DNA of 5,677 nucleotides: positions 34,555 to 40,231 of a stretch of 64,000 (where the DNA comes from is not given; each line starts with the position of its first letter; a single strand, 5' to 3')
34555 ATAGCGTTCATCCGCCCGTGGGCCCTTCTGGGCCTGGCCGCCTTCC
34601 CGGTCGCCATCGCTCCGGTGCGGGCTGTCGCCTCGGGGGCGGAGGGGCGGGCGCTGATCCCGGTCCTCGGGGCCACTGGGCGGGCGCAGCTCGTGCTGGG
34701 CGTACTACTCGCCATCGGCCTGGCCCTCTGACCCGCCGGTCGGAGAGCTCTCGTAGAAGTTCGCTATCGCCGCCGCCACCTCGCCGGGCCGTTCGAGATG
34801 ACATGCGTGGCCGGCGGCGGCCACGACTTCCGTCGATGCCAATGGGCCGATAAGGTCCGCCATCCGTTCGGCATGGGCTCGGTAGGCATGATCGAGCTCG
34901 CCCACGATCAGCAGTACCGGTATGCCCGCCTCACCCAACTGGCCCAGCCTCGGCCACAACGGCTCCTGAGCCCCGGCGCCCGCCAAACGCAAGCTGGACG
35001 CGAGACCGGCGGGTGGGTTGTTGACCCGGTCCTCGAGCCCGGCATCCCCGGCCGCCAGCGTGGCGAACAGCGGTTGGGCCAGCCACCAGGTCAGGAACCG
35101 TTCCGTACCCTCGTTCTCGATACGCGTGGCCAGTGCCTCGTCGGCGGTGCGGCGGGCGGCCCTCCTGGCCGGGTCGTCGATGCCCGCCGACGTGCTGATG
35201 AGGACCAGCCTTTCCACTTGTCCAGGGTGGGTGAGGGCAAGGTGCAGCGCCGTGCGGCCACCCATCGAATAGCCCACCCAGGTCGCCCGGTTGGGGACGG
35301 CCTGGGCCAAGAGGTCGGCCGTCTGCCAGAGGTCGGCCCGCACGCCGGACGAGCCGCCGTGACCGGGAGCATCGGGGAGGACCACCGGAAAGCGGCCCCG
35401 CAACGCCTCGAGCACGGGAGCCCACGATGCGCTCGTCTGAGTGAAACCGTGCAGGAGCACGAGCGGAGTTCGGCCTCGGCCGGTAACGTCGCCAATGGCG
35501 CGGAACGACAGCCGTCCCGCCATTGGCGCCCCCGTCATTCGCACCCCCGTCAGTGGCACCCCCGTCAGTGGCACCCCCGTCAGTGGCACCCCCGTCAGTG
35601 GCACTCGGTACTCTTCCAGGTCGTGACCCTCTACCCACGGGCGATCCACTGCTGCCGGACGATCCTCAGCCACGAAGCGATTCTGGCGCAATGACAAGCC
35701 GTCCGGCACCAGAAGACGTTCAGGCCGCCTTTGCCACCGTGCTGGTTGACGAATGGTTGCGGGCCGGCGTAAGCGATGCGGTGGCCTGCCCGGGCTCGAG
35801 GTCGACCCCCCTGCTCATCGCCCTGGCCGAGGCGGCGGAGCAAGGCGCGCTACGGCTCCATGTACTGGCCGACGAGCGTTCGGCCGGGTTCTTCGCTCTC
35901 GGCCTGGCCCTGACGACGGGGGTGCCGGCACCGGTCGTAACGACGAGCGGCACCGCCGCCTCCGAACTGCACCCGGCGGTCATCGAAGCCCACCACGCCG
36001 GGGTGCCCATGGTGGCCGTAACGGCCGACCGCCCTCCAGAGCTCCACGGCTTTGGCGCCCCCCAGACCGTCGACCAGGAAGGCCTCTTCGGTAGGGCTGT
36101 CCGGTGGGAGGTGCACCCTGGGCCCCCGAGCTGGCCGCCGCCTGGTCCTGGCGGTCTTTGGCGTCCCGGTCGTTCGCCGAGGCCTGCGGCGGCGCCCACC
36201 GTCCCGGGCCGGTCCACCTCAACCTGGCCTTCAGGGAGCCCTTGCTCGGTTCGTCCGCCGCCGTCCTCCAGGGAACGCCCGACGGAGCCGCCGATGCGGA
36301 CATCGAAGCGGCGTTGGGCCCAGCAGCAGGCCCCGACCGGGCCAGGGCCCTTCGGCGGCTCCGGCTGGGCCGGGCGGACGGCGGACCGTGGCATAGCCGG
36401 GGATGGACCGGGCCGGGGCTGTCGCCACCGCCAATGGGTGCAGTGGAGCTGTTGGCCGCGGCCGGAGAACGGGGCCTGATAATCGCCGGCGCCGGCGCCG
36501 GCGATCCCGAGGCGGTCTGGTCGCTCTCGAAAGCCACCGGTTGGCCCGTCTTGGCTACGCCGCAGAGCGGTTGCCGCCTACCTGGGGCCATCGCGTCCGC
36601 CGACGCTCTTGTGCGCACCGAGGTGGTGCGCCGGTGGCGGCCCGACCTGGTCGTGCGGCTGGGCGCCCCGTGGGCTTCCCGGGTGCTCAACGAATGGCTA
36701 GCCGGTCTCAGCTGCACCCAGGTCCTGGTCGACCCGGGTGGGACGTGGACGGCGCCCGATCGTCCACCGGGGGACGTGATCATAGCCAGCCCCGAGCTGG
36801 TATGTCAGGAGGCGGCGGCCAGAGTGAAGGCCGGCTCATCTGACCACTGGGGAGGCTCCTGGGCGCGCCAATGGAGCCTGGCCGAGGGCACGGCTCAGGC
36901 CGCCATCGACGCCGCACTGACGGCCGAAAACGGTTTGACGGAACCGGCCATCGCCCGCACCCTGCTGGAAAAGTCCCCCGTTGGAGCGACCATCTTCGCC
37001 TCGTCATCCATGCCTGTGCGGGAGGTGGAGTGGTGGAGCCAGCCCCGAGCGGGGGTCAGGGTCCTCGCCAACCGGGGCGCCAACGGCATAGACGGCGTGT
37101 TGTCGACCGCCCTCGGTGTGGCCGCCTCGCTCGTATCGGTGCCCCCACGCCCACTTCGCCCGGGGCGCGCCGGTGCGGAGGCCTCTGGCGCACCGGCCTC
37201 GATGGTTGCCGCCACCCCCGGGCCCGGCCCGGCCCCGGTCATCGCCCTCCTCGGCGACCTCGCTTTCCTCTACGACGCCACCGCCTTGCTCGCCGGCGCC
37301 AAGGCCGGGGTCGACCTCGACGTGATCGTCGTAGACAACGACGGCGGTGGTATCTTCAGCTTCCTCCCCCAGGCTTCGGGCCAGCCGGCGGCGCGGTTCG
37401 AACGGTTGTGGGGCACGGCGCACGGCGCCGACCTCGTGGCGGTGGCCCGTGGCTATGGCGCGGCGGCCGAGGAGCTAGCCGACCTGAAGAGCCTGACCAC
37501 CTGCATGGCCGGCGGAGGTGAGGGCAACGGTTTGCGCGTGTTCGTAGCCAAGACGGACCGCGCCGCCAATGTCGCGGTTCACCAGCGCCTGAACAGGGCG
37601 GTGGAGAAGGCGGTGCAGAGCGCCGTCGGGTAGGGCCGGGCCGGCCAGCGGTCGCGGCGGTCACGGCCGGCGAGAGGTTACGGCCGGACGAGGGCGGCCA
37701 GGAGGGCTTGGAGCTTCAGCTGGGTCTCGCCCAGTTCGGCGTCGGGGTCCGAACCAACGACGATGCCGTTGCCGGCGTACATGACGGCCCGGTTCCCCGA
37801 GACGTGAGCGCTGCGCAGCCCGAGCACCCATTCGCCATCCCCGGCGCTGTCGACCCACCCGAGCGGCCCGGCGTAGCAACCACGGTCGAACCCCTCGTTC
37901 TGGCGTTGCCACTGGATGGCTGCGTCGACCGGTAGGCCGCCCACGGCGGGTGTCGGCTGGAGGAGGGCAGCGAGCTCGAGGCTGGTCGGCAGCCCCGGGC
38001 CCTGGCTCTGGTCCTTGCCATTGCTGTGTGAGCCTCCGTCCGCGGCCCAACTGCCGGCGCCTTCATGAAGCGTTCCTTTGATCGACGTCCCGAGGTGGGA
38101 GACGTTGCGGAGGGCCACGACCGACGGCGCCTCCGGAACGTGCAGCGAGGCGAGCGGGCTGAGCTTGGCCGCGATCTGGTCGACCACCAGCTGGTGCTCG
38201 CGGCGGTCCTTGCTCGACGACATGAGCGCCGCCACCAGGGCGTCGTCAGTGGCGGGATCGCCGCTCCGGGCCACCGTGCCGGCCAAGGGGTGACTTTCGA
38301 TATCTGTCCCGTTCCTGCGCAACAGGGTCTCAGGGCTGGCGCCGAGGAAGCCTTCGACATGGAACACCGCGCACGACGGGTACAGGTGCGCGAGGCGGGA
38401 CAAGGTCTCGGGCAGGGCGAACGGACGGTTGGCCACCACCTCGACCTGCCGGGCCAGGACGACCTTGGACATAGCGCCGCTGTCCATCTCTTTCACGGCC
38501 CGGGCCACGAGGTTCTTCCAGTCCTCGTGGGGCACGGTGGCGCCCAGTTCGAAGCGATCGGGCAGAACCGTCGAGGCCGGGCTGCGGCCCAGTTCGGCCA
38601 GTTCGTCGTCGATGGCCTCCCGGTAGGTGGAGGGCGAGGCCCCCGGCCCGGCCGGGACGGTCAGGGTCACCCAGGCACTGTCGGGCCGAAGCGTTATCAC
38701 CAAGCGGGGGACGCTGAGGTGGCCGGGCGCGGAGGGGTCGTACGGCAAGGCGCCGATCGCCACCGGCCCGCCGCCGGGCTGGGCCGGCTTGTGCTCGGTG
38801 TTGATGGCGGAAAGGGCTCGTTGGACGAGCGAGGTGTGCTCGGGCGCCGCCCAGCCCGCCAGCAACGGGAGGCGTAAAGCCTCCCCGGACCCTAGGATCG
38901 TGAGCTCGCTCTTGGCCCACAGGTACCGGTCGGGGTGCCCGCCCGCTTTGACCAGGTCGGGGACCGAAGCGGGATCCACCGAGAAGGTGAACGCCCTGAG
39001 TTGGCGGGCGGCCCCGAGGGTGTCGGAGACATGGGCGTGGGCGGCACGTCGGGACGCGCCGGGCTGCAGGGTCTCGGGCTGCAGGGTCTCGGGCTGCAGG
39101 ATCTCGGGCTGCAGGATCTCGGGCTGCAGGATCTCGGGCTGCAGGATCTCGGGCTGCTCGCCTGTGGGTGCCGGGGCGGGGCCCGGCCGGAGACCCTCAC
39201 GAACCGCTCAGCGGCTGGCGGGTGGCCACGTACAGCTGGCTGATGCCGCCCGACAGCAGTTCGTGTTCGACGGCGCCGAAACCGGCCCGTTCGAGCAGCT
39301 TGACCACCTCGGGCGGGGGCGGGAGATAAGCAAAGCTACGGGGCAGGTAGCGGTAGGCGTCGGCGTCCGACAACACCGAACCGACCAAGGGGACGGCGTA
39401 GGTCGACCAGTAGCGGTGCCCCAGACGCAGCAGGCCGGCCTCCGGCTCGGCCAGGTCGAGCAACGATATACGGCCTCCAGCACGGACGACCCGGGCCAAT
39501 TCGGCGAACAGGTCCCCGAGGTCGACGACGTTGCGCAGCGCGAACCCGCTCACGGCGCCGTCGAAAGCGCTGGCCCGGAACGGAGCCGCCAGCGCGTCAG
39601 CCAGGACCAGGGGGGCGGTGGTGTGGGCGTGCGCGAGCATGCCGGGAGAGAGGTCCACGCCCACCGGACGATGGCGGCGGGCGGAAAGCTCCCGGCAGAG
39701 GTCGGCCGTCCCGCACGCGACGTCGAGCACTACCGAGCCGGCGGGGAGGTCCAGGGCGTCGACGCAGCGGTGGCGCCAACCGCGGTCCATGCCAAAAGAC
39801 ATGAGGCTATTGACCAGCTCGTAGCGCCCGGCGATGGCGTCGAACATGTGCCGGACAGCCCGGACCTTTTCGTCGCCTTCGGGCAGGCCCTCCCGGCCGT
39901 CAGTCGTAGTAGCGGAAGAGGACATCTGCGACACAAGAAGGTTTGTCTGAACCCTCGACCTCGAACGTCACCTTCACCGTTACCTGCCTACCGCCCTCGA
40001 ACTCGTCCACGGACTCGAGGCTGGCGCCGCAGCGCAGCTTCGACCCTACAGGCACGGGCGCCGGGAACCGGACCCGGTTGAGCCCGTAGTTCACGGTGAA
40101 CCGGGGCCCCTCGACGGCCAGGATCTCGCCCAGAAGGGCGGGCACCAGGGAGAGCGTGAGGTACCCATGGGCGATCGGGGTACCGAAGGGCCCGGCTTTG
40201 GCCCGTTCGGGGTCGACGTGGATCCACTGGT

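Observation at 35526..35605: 15-bp tandem repeat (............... x4+) in the divergent menH-menD promoter region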

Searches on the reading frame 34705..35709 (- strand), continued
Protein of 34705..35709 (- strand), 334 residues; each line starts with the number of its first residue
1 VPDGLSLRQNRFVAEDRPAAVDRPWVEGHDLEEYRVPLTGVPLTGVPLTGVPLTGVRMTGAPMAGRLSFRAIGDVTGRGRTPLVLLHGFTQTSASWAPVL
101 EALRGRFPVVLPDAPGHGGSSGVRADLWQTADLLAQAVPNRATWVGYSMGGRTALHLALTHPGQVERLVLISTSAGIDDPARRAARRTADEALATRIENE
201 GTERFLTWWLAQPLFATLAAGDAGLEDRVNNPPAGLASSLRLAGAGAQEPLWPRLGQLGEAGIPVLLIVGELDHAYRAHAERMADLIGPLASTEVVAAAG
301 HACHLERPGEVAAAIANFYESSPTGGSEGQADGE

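Call 54: find_encoding_contigs(protein=P0003, flank=6000, max_places=3)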
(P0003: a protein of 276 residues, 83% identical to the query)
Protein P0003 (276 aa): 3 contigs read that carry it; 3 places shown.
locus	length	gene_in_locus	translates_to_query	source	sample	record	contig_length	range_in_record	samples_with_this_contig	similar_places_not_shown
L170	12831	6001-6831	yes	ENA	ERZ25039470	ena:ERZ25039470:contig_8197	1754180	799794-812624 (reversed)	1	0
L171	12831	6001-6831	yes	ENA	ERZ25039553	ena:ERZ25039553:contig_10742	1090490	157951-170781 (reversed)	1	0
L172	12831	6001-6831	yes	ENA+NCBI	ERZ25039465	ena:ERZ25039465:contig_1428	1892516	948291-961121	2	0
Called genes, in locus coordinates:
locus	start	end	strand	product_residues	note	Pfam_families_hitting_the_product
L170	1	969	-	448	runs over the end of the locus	PF01656:CbiA (faint), PF02881:SRP54_N, PF13401:AAA_22 (weak), PF00448:SRP54, PF02978:SRP_SPB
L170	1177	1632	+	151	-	PF01575:MaoC_dehydratas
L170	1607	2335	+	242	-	PF01209:Ubie_methyltran, PF13489:Methyltransf_23 (weak), PF13847:Methyltransf_31 (weak), PF08241:Methyltransf_11, PF08242:Methyltransf_12 (weak), PF13649:Methyltransf_25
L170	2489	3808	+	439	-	PF00425:Chorismate_bind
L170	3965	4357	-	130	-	PF02775:TPP_enzyme_C (weak)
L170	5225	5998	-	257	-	PF02776:TPP_enzyme_N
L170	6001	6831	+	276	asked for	PF00561:Abhydrolase_1, PF12146:Hydrolase_4, PF12697:Abhydrolase_6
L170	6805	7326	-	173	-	PF01040:UbiA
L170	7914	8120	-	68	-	-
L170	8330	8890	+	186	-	PF13193:AMP-binding_C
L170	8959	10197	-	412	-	PF01145:Band_7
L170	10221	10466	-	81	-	-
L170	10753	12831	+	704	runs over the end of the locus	PF03190:Thioredox_DsbH, PF13899:Thioredoxin_7 (weak)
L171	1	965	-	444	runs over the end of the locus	PF01656:CbiA (faint), PF02881:SRP54_N, PF13401:AAA_22 (weak), PF00448:SRP54, PF02978:SRP_SPB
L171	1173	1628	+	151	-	PF01575:MaoC_dehydratas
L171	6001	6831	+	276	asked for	PF00561:Abhydrolase_1, PF12146:Hydrolase_4, PF12697:Abhydrolase_6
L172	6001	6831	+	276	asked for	PF00561:Abhydrolase_1, PF12146:Hydrolase_4, PF12697:Abhydrolase_6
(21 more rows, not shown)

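Call 56: find_encoding_contigs(protein=P0122, flank=1000, max_places=3)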
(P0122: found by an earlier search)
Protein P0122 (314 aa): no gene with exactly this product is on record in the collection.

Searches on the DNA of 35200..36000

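Call 34: search_rna_families(source=window, start=35200, end=36000, threshold=evalue, max_evalue=1)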
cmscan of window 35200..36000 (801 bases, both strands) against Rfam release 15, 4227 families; matches with E-value up to 1: 0.
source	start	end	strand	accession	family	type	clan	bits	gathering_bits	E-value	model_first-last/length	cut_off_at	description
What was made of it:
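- On Known structured RNA (Rfam): No Rfam match at E<=1 in 35200-36000 (call 34).
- Tried and rejected: Rfam at E<=1 found no match (call 34).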

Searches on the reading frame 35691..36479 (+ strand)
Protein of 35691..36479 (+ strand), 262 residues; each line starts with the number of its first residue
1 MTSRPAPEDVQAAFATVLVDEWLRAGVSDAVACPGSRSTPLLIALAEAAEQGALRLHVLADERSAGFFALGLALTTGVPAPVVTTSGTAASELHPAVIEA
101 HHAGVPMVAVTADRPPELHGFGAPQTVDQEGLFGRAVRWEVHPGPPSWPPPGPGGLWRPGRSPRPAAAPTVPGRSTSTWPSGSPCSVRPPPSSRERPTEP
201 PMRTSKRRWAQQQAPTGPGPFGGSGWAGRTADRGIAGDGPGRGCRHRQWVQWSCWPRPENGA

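Call 7: search_protein_families(library=ncbifam, proteins=[window:35691-36479:+])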
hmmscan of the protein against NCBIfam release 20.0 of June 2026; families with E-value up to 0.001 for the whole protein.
window:35691-36479:+ (262 aa): 18 families
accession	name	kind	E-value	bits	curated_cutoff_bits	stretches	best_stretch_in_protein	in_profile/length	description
TIGR00173.1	menD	equivalog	1e-56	193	244.2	1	15-143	3-128/435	2-succinyl-5-enolpyruvyl-6-hydroxy-3-cyclohexene-1-carboxylic-acid synthase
NF006016.1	PRK08155.1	equivalog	1.4e-12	46.9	870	1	15-132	6-120/554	acetolactate synthase large subunit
NF005039.0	PRK06456.1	equivalog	4.6e-11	41.9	868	1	15-139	5-129/572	acetolactate synthase large subunit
NF005651.0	PRK07418.1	subfamily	3.9e-09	35.3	942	1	9-131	16-138/617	acetolactate synthase large subunit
TIGR00118.1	acolac_lg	equivalog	7.2e-08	31.3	538.35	1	16-141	5-126/557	biosynthetic-type acetolactate synthase large subunit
NF005860.0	PRK07789.1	equivalog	6.2e-07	28.1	881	1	21-131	43-150/615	acetolactate synthase large subunit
NF006378.0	PRK08617.1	equivalog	1.6e-06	26.8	510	1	13-114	9-106/556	acetolactate synthase AlsS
NF006524.0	PRK08978.1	equivalog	1.7e-06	26.6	738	1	16-132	5-117/548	acetolactate synthase 2 catalytic subunit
NF006187.0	PRK08322.1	equivalog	2.1e-06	26.5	509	1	17-134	7-120/548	acetolactate synthase large subunit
NF004919.0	PRK06276.1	equivalog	2.3e-06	26.2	866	1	25-137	14-122/582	acetolactate synthase large subunit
NF006052.0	PRK08199.1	subfamily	2.5e-06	26.1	539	1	13-141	9-134/559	thiamine pyrophosphate protein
NF006581.0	PRK09107.1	equivalog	4.5e-06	25.2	974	1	14-132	13-128/595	acetolactate synthase 3 large subunit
TIGR02418.1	acolac_catab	equivalog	1.6e-05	23.6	551.1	1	15-113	2-96/539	acetolactate synthase AlsS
NF005713.0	PRK07525.1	subfamily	3.2e-05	22.5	620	1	19-142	13-132/592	sulfoacetaldehyde acetyltransferase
NF004772.0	PRK06112.1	subfamily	4.3e-05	22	673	1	37-139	35-135/578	acetolactate synthase catalytic subunit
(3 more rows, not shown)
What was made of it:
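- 35691..35693 (+): menD start codon (ATG). The TIGR00173 match begins at residue 15 (call 7).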

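Call 8: search_protein_families(library=pfam, proteins=[window:35691-36479:+])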
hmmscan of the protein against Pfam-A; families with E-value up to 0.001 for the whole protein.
window:35691-36479:+ (262 aa): 1 family
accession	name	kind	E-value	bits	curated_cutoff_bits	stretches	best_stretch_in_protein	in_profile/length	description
PF02776.23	TPP_enzyme_N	-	1.9e-18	66.8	26.8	1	15-131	4-118/119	Thiamine pyrophosphate enzyme, N-terminal TPP binding domain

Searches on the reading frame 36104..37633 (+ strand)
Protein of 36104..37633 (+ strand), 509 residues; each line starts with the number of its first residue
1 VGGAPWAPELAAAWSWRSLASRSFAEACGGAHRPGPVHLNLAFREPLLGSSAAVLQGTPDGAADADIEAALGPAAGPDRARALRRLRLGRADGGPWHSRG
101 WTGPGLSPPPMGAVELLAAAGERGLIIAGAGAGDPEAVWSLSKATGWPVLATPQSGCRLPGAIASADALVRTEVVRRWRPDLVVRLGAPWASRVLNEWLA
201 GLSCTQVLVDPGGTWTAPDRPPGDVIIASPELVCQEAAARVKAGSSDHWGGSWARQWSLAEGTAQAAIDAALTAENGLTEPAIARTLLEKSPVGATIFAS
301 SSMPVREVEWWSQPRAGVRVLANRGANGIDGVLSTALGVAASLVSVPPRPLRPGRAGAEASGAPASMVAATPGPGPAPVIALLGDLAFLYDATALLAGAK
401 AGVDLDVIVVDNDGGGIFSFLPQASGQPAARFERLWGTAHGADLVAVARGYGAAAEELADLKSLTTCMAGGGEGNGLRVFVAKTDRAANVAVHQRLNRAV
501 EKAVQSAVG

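Call 7: search_protein_families(library=ncbifam, proteins=[window:36104-37633:+])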
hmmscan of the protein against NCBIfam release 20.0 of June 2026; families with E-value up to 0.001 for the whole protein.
window:36104-37633:+ (509 aa): 5 families
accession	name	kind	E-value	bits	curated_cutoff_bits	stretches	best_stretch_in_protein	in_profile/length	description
TIGR00173.1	menD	equivalog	1e-55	189.7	244.2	1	13-341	137-434/435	2-succinyl-5-enolpyruvyl-6-hydroxy-3-cyclohexene-1-carboxylic-acid synthase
TIGR04377.1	myo_inos_iolD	equivalog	3.4e-06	26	715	1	378-489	460-579/616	3D-(3,5/4)-trihydroxycyclohexane-1,2-dione acylhydrolase (decyclizing)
NF005485.1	PRK07092.1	equivalog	0.00012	21.1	493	1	363-469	402-503/523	benzoylformate decarboxylase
NF005760.0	PRK07586.1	equivalog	0.00013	21.1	363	1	357-476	385-506/514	acetolactate synthase large subunit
NF005712.0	PRK07524.1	subfamily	0.0009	17.8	500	0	362-471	413-516/536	5-guanidino-2-oxopentanoate decarboxylase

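Call 8: search_protein_families(library=pfam, proteins=[window:36104-37633:+])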
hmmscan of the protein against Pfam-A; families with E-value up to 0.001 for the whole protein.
window:36104-37633:+ (509 aa): 2 families
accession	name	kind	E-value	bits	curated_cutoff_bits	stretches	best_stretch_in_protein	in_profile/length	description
PF16582.11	TPP_enzyme_M_2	-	3.4e-10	40.4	30.1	1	122-298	39-207/208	Middle domain of thiamine pyrophosphate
PF02775.26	TPP_enzyme_C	-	4.3e-07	30.3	21.9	1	347-460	18-129/151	Thiamine pyrophosphate enzyme, C-terminal TPP binding domain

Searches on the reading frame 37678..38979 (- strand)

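Call 7: search_protein_families(library=ncbifam, proteins=[window:37678-38979:-])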
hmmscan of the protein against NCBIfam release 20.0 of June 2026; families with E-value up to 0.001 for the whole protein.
window:37678-38979:- (433 aa): 26 families (the best 25 are shown)
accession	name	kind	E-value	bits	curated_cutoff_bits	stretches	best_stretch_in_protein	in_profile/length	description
TIGR00543.1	isochor_syn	subfamily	3.3e-80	269.9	224.75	2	74-307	3-249/349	isochorismate synthase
NF005459.0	PRK07054.1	equivalog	6.6e-76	256.3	475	2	87-308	130-357/476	isochorismate synthase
NF005380.0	PRK06923.1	equivalog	1.6e-69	235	486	2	148-306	118-287/399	isochorismate synthase DhbC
NF011591.0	PRK15016.1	equivalog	1.5e-49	169.1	624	2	333-428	291-386/391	isochorismate synthase EntC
NF011588.0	PRK15012.1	equivalog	5.9e-38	130.9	488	2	151-305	169-328/431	isochorismate synthase MenF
TIGR00564.1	trpE_most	equivalog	8.1e-36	124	517.7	2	135-311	177-358/455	anthranilate synthase component I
TIGR01824.1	PabB-clade2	equivalog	8.8e-35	120.6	408.55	2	108-309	51-261/355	aminodeoxychorismate synthase, component I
TIGR01820.1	TrpE-arch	equivalog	4.5e-34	118.5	512.05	2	151-310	187-351/449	anthranilate synthase component I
TIGR00553.1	pabB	equivalog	8.1e-26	90.9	328.4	2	148-306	69-232/329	aminodeoxychorismate synthase component I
NF006563.0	PRK09070.1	equivalog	9.2e-26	90.5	514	2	150-307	181-344/447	aminodeoxychorismate synthase component I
TIGR03494.1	salicyl_syn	equivalog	1.3e-25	90.2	325.15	2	137-313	147-329/425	salicylate synthase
NF010089.0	PRK13574.1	equivalog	1.6e-25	90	527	2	340-430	328-418/421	anthranilate synthase component I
NF010086.0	PRK13571.1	equivalog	2.8e-24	85.5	693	2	122-309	201-399/510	anthranilate synthase component I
NF010081.0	PRK13566.1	equivalog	3.6e-22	78.4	645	2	150-266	244-363/729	anthranilate synthase component I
NF010087.0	PRK13572.1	equivalog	6.4e-21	74.5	580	2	150-312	171-337/435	anthranilate synthase component I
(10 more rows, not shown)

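Call 8: search_protein_families(library=pfam, proteins=[window:37678-38979:-])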
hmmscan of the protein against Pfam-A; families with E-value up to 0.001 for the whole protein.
window:37678-38979:- (433 aa): 1 family
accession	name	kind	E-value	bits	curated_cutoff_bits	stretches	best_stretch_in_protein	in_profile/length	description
PF00425.24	Chorismate_bind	-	4.6e-67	226.7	27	2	151-312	2-170/257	chorismate binding enzyme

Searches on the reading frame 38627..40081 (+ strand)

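Call 7: search_protein_families(library=ncbifam, proteins=[window:38627-40081:+])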
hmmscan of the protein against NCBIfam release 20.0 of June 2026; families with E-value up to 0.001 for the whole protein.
window:38627-40081:+ (484 aa): 1 family
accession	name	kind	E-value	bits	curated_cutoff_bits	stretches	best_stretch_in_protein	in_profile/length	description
NF038108.1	RiPP_NF038108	subfamily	0.00026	20.8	30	1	145-177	27-59/65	Cys-every-fifth RiPP peptide CefA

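Call 8: search_protein_families(library=pfam, proteins=[window:38627-40081:+])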
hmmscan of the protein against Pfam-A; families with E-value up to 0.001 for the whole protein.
window:38627-40081:+ (484 aa): 0 families
